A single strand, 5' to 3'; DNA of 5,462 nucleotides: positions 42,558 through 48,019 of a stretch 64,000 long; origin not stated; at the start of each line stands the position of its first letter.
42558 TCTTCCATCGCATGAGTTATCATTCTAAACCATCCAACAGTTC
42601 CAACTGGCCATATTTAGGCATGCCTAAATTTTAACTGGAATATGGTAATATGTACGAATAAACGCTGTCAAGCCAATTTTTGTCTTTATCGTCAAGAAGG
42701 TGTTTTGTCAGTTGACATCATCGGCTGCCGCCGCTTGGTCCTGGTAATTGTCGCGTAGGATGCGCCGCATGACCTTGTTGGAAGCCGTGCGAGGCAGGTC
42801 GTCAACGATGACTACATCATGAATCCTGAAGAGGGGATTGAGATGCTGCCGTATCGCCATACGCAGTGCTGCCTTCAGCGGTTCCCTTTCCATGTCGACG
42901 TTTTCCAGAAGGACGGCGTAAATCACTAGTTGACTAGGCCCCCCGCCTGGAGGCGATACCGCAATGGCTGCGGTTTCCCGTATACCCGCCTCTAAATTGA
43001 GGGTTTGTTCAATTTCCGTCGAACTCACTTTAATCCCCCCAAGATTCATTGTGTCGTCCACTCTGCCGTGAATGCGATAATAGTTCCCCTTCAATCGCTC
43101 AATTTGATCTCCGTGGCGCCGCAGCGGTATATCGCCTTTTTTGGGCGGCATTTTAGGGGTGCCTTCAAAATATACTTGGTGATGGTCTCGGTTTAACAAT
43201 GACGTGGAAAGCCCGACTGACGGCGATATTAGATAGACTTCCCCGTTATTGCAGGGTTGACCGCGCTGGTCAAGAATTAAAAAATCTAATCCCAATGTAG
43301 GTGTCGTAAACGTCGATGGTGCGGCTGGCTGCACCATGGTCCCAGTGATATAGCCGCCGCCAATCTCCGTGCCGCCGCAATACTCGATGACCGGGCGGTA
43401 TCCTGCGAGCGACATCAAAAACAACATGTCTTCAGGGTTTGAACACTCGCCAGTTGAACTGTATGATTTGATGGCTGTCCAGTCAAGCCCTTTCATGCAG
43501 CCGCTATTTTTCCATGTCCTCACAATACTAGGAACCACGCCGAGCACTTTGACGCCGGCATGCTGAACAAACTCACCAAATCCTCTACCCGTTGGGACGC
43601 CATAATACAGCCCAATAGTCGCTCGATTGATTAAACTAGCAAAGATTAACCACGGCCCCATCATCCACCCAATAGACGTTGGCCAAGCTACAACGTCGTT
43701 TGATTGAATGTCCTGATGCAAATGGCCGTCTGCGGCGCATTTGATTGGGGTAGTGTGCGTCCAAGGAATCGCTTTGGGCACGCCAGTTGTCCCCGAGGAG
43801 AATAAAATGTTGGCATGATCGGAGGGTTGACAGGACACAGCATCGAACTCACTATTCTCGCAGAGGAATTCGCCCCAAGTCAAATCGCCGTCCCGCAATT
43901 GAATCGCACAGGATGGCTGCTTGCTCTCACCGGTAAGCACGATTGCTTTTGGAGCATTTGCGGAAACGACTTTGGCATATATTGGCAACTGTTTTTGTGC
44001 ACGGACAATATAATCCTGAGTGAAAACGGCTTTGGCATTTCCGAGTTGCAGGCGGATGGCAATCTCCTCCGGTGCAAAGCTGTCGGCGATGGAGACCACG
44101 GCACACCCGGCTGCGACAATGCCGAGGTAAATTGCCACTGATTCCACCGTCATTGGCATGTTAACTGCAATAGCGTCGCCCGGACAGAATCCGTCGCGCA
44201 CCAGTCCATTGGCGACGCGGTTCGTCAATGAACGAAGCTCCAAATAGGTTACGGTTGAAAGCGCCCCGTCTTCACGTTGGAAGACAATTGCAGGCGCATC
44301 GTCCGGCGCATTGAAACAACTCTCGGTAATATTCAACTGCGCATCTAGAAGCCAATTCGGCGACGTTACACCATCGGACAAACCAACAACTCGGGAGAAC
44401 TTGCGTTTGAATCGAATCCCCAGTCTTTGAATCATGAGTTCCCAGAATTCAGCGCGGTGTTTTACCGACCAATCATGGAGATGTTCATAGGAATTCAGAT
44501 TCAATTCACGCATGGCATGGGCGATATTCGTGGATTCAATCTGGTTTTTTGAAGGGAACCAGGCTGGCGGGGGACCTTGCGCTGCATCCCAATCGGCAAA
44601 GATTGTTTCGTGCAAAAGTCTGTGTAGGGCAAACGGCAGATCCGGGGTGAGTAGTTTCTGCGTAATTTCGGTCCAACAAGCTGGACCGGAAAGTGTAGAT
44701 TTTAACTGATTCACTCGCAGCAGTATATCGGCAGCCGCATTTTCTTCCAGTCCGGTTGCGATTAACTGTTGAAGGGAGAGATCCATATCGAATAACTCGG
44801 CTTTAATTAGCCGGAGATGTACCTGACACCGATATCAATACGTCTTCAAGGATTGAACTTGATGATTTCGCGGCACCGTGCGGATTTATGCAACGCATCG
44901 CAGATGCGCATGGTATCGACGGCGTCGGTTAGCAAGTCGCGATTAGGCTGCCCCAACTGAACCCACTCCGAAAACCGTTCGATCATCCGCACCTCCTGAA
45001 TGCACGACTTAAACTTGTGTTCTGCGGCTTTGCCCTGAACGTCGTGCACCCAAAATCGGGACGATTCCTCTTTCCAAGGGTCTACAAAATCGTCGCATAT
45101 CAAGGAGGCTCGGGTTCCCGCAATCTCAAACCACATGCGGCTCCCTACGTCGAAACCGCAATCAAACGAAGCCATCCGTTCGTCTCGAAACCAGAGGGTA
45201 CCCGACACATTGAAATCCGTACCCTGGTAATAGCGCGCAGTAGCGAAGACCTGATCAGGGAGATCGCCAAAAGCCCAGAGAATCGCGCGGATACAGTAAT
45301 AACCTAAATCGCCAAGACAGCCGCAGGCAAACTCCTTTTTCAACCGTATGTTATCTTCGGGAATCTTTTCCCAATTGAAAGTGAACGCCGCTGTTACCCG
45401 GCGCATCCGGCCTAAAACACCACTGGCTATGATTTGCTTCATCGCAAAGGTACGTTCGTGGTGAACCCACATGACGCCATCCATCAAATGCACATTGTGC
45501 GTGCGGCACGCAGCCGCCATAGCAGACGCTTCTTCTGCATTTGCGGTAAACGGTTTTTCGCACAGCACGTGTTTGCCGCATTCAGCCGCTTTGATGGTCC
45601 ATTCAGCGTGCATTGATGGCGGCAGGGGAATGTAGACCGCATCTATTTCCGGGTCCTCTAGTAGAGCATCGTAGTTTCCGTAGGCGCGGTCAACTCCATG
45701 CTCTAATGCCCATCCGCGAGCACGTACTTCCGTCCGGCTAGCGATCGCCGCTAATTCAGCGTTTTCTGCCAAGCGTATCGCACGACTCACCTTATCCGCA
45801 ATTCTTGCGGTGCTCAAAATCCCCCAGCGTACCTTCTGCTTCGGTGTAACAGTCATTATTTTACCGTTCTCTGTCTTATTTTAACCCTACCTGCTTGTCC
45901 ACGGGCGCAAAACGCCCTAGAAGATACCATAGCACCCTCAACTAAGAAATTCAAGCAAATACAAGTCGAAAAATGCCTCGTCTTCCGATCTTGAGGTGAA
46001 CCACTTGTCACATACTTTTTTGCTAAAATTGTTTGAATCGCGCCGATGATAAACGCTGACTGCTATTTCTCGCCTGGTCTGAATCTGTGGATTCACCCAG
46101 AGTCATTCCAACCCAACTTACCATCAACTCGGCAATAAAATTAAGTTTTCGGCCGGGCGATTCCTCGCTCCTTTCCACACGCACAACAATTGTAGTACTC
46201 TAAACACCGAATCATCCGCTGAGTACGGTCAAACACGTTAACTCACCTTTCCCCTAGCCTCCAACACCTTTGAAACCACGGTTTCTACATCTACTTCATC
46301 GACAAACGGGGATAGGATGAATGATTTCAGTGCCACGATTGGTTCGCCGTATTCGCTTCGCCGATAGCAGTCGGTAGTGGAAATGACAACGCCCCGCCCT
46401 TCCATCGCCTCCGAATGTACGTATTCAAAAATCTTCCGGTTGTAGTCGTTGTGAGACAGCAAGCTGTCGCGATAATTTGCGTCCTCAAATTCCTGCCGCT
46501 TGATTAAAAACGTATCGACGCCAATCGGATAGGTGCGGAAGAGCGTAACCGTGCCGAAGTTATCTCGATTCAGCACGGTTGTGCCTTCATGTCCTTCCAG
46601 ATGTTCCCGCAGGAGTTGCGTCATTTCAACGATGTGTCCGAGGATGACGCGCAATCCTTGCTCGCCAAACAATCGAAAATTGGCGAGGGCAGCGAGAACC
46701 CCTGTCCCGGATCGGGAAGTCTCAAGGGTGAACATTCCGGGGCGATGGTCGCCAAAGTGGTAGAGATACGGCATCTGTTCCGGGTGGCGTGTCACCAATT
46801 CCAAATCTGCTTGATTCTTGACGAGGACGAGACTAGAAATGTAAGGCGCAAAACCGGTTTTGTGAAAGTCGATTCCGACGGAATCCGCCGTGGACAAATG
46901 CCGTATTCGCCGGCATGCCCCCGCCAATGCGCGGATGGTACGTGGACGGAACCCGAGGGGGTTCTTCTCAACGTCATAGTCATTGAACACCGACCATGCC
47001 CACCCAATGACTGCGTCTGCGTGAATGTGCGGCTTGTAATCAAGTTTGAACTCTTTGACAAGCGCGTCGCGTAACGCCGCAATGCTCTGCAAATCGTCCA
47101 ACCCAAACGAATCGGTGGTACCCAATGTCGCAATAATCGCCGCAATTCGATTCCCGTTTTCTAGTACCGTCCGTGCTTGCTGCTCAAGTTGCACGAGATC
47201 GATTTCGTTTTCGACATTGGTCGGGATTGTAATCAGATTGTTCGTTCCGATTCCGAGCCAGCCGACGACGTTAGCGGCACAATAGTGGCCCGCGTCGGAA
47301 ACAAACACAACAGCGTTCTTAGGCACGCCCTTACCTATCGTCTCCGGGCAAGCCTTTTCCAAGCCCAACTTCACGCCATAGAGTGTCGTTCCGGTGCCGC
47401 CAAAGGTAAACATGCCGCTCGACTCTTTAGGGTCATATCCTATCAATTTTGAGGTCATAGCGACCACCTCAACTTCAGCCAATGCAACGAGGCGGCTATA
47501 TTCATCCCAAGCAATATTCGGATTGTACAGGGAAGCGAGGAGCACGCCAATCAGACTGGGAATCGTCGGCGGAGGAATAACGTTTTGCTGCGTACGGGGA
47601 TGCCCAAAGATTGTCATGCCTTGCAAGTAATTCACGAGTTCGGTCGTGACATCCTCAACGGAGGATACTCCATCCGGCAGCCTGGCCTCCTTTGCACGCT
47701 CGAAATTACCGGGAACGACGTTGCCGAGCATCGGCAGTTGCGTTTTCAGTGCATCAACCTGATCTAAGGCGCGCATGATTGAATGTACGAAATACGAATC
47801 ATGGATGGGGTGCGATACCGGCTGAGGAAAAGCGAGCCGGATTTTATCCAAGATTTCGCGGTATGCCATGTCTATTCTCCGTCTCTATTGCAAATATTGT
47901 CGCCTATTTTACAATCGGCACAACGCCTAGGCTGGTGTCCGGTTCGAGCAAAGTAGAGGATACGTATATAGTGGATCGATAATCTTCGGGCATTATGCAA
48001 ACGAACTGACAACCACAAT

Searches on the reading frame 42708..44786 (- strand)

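Call 14: search_protein_families(library=pfam, proteins=[window:42708-44786:-], max_evalue=0.00001)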
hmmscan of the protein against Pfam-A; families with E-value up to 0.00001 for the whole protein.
window:42708-44786:- (692 aa): 3 families
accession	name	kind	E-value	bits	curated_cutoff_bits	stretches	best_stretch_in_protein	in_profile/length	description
PF00501.34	AMP-binding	-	1.1e-47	163.1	29.9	1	159-524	7-379/384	AMP-binding enzyme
PF16177.11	ACAS_N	-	2.9e-09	37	27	1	100-157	1-55/55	Acetyl-coenzyme A synthetase N-terminus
PF13193.12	AMP-binding_C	-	6.3e-09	37.1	24.5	1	591-671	1-76/76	AMP-binding enzyme C-terminal domain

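Call 34: search_protein_families(library=ncbifam, proteins=[window:42708-44786:-], max_evalue=0.00001)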
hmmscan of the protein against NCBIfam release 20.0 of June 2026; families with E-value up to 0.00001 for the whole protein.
window:42708-44786:- (692 aa): 81 families (the best 25 are shown)
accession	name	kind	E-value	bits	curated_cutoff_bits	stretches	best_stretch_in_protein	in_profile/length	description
NF002937.0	PRK03584.1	subfamily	7.2e-77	259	639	1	74-674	6-618/657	acetoacetate--CoA ligase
TIGR02188.1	Ac_CoA_lig_AcsA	equivalog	1.3e-68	231.8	724.95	1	96-688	3-611/629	acetate--CoA ligase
NF001208.0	PRK00174.1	subfamily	1.2e-66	225.4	657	1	87-689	16-628/649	acetate--CoA ligase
TIGR01217.1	ac_ac_CoA_syn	equivalog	9.2e-58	195.9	520.9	1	78-674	9-617/652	acetoacetate--CoA ligase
NF047394.1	AcylCoAsynMbcS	equivalog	1.4e-40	139.4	850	1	158-684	21-523/525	acyl-CoA synthetase MbcS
NF003313.0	PRK04319.1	equivalog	4.2e-40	137.5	729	1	160-679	57-559/574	acetate--CoA ligase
NF007815.0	PRK10524.1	equivalog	2.6e-35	122.1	955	1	99-678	3-600/629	propionate--CoA ligase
TIGR01733.1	AA-adenyl-dom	subfamily_domain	7e-33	114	317.4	1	180-606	1-408/409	amino acid adenylation domain-containing protein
NF004837.0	PRK06187.1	subfamily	1.2e-31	109.5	476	1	163-686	23-527/531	long-chain-fatty-acid--CoA ligase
TIGR02262.1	benz_CoA_lig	subfamily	2.4e-30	105.8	375.25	1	176-679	28-507/508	benzoate-CoA ligase family protein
TIGR02316.1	propion_prpE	equivalog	5e-28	98.1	827.4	1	99-678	2-599/628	propionate--CoA ligase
NF006182.0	PRK08316.1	subfamily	2.5e-26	92.3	663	2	559-685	400-521/523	fatty acyl-CoA synthetase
NF005702.0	PRK07514.1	subfamily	1.5e-25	89.6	558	2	161-348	14-183/506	malonyl-CoA synthase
NF053567.1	HBDA_AROS1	equivalog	8.1e-25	87.2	1000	2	177-473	38-322/523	3-hydroxybenzoate--CoA ligase HbdA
NF004758.0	PRK06087.1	equivalog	8.8e-25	87.1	736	2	176-375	48-241/548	medium-chain fatty-acid--CoA ligase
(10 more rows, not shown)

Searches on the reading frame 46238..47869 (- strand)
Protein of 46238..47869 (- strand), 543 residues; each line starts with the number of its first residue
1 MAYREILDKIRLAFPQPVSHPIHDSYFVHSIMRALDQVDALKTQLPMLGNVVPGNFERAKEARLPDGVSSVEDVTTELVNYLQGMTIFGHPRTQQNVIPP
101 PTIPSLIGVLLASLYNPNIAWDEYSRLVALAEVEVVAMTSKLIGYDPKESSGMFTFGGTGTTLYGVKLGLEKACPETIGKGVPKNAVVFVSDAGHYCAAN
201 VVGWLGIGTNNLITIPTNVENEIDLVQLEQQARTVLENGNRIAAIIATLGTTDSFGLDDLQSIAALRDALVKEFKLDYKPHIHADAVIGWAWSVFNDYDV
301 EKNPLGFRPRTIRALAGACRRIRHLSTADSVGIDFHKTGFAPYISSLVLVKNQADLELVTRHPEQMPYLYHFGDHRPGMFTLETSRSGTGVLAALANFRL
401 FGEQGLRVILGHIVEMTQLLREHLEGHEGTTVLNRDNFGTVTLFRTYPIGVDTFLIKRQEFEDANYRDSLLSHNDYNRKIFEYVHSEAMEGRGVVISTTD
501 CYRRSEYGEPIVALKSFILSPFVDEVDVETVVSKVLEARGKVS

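Call 9: search_protein_families(library=pfam, proteins=[window:46238-47869:-])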
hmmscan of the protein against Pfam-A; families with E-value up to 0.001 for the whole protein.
window:46238-47869:- (543 aa): 1 family
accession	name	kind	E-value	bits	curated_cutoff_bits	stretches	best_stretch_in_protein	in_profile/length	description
PF00282.25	Pyridoxal_deC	-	3.6e-16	59.3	27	1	53-441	1-370/375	Pyridoxal-dependent decarboxylase conserved domain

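Call 34: search_protein_families(library=ncbifam, proteins=[window:46238-47869:-], max_evalue=0.00001)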
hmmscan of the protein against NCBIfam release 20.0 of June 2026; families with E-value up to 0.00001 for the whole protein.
window:46238-47869:- (543 aa): 6 families
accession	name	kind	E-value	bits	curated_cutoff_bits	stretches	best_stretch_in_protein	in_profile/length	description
TIGR03799.1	NOD_PanD_pyr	equivalog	2.8e-25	88.7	606.1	2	184-277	208-301/522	pyridoxal-dependent aspartate 1-decarboxylase PanP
NF052646.1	DABADecarRhbB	equivalog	3.2e-24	85.4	900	1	87-269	94-270/491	L-2,4-diaminobutyrate decarboxylase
TIGR03811.1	tyr_de_CO2_Ent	equivalog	8.4e-14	50.9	905.3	1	180-299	217-334/608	tyrosine decarboxylase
TIGR03812.1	tyr_de_CO2_Arch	equivalog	5e-12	45.3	299.4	1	131-434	60-316/375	tyrosine decarboxylase MfnA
NF002748.0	PRK02769.1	equivalog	3.1e-11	42.6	305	1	132-289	67-205/382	histidine decarboxylase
TIGR01788.1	Glu-decarb-GAD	equivalog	1.3e-06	27.4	380.4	1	118-436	69-354/431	glutamate decarboxylase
